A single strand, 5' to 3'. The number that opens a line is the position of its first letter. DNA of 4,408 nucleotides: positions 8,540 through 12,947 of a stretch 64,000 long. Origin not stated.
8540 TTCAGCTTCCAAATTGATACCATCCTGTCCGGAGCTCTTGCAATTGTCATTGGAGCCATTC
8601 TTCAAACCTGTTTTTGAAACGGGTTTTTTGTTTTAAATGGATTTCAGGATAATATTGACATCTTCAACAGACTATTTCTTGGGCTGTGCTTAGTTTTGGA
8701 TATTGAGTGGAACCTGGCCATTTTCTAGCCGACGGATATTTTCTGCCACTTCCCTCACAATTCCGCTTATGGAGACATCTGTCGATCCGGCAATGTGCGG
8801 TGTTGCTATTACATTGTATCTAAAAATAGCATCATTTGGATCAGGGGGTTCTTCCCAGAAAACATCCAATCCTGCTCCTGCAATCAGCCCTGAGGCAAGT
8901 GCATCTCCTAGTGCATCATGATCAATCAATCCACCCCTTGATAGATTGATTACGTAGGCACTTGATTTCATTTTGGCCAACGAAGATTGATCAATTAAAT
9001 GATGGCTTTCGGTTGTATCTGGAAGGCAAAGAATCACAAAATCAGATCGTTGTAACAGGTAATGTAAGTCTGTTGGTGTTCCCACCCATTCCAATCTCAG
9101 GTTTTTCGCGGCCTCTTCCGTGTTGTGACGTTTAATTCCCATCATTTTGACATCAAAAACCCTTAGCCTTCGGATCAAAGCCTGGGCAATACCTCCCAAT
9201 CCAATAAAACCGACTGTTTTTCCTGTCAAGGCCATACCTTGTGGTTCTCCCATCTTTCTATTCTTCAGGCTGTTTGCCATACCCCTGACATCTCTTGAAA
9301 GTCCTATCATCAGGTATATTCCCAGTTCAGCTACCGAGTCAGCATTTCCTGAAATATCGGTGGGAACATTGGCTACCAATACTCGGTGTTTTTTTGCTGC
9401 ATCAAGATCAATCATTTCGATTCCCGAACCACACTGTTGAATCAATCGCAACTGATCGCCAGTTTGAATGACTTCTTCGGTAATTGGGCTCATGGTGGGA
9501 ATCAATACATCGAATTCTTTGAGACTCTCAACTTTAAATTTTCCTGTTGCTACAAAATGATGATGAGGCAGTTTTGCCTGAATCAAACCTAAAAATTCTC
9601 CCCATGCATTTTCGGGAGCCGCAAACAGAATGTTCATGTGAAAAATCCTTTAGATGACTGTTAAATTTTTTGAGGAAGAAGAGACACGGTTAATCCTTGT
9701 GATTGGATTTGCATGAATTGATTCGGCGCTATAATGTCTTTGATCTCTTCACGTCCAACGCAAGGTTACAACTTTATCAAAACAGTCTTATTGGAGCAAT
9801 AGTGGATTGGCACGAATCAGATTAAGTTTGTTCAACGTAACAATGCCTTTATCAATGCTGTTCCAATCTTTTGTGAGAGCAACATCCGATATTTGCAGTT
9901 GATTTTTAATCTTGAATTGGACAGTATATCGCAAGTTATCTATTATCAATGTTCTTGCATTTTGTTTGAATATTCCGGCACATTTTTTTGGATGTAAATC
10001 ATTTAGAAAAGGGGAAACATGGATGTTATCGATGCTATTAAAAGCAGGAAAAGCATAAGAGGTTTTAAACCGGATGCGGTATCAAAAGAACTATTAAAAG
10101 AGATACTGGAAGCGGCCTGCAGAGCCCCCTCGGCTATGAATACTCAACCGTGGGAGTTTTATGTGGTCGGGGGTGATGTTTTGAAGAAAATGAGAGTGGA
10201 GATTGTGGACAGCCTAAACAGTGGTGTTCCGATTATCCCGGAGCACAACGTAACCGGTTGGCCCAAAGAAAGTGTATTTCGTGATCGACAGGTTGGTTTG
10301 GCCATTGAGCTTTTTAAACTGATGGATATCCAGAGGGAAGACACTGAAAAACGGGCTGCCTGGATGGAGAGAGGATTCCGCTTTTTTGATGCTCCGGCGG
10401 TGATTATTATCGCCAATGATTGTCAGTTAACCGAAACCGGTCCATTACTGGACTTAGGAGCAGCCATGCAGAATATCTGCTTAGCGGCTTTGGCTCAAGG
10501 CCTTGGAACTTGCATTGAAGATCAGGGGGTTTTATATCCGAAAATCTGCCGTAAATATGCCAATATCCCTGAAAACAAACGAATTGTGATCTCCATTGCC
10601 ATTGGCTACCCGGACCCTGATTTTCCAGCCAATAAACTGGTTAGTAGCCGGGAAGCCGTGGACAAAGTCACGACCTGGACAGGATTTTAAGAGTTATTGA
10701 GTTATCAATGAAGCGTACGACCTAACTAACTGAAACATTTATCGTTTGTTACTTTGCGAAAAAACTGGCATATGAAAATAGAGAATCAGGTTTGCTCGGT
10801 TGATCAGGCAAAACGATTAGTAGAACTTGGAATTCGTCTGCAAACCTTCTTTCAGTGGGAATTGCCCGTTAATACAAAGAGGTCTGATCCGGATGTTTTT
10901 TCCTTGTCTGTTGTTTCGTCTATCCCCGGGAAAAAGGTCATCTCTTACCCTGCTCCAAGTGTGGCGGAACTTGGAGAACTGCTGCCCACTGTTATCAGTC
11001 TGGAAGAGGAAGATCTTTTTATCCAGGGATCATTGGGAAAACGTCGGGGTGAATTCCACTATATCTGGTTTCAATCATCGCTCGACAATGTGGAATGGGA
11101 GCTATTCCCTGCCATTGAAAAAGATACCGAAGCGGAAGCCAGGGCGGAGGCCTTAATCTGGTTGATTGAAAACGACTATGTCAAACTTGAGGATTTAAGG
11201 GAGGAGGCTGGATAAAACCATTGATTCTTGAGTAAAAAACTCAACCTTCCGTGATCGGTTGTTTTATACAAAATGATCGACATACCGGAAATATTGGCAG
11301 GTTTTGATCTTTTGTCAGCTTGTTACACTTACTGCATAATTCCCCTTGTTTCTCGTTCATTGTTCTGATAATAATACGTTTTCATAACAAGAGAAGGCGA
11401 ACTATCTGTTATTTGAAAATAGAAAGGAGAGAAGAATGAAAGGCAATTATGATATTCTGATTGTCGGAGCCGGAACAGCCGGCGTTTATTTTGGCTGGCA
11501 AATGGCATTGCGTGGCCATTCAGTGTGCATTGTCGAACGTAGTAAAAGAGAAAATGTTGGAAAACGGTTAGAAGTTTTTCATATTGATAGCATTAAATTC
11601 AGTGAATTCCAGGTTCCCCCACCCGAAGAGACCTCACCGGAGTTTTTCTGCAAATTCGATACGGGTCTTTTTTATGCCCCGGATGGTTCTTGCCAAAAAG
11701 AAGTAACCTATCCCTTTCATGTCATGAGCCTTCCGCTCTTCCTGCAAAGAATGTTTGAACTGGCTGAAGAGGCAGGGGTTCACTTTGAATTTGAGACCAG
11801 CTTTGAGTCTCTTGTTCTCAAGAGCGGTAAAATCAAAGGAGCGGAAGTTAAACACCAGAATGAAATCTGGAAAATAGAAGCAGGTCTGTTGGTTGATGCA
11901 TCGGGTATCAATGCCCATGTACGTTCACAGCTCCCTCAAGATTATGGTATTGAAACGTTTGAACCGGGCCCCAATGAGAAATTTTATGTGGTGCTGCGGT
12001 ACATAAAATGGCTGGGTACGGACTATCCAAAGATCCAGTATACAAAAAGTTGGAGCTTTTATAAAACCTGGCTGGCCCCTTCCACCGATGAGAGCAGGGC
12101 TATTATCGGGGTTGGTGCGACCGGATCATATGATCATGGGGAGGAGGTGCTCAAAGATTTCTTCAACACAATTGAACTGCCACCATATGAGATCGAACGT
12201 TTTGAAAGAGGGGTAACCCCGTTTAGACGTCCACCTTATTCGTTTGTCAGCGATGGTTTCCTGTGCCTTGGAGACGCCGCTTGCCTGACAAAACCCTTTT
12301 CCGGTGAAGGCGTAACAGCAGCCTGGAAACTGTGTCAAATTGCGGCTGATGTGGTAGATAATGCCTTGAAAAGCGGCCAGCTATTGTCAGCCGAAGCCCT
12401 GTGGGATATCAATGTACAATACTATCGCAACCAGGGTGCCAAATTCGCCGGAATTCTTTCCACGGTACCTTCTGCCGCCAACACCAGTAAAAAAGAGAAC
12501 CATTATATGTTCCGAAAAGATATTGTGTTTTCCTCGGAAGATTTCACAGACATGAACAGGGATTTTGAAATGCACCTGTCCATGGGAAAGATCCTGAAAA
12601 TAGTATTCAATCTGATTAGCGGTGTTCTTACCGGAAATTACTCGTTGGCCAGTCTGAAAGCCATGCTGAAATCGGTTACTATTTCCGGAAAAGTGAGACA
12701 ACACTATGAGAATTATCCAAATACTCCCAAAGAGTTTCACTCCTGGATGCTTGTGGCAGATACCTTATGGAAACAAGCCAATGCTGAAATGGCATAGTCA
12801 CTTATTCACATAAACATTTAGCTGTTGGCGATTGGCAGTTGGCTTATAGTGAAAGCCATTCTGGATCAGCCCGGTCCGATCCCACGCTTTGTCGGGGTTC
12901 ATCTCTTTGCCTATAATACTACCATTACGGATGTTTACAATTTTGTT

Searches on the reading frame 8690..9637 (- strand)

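Call 11: search_protein_families(library=pfam, proteins=[window:8690-9637:-], max_evalue=0.00001)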
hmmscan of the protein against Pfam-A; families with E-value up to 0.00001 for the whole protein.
window:8690-9637:- (315 aa): 2 families
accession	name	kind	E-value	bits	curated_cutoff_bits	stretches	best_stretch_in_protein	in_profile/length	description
PF02826.25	2-Hacid_dh_C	-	1.2e-47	162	25.1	1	108-283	2-178/178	D-isomer specific 2-hydroxyacid dehydrogenase, NAD binding domain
PF00389.36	2-Hacid_dh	-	2.1e-18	66.7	24.6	1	36-313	34-132/134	D-isomer specific 2-hydroxyacid dehydrogenase, catalytic domain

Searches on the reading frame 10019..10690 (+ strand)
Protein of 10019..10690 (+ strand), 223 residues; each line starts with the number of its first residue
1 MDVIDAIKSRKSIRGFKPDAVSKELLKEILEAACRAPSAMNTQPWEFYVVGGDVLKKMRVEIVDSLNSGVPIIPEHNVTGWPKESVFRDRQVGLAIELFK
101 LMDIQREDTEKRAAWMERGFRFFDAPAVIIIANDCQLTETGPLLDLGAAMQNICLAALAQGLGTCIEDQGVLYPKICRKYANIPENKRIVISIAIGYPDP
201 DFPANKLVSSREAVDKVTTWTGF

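Call 11: search_protein_families(library=pfam, proteins=[window:10019-10690:+], max_evalue=0.00001)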
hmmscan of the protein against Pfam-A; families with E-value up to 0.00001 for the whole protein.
window:10019-10690:+ (223 aa): 2 families
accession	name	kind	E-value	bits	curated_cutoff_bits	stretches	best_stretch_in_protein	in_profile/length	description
PF00881.29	Nitroreductase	-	5.4e-31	108.5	23.5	1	7-197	1-167/167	Nitroreductase family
PF14512.11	TM1586_NiRdase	-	1.8e-17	64.1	27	1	24-63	158-199/215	Putative TM nitroreductase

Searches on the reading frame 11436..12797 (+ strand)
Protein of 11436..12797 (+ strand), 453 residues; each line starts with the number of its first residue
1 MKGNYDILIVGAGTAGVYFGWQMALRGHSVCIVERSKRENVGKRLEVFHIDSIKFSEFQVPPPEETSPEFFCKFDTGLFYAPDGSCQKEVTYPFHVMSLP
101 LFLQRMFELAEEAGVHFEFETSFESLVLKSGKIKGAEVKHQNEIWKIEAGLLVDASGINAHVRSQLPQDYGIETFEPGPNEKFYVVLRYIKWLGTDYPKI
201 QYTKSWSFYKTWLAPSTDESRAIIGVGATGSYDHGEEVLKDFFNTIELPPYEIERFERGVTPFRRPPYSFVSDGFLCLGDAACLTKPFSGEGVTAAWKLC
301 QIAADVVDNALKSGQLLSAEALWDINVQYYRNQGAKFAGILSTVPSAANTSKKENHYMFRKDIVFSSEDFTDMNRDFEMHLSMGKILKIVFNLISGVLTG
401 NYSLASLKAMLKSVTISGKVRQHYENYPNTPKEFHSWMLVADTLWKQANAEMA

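Call 11: search_protein_families(library=pfam, proteins=[window:11436-12797:+], max_evalue=0.00001)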
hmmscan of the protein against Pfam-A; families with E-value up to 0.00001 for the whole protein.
window:11436-12797:+ (453 aa): 4 families
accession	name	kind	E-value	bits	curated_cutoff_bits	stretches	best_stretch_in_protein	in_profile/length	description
PF01494.25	FAD_binding_3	-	1.4e-09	38.1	22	0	5-49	2-46/349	FAD binding domain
PF01266.30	DAO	-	3.8e-09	37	27.9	0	6-36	1-31/353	FAD dependent oxidoreductase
PF00890.30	FAD_binding_2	-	1.8e-08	34.4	20.4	0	6-38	1-33/414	FAD binding domain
PF12831.13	FAD_oxidored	-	9.6e-08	32.2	27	0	102-157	90-145/416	FAD dependent oxidoreductase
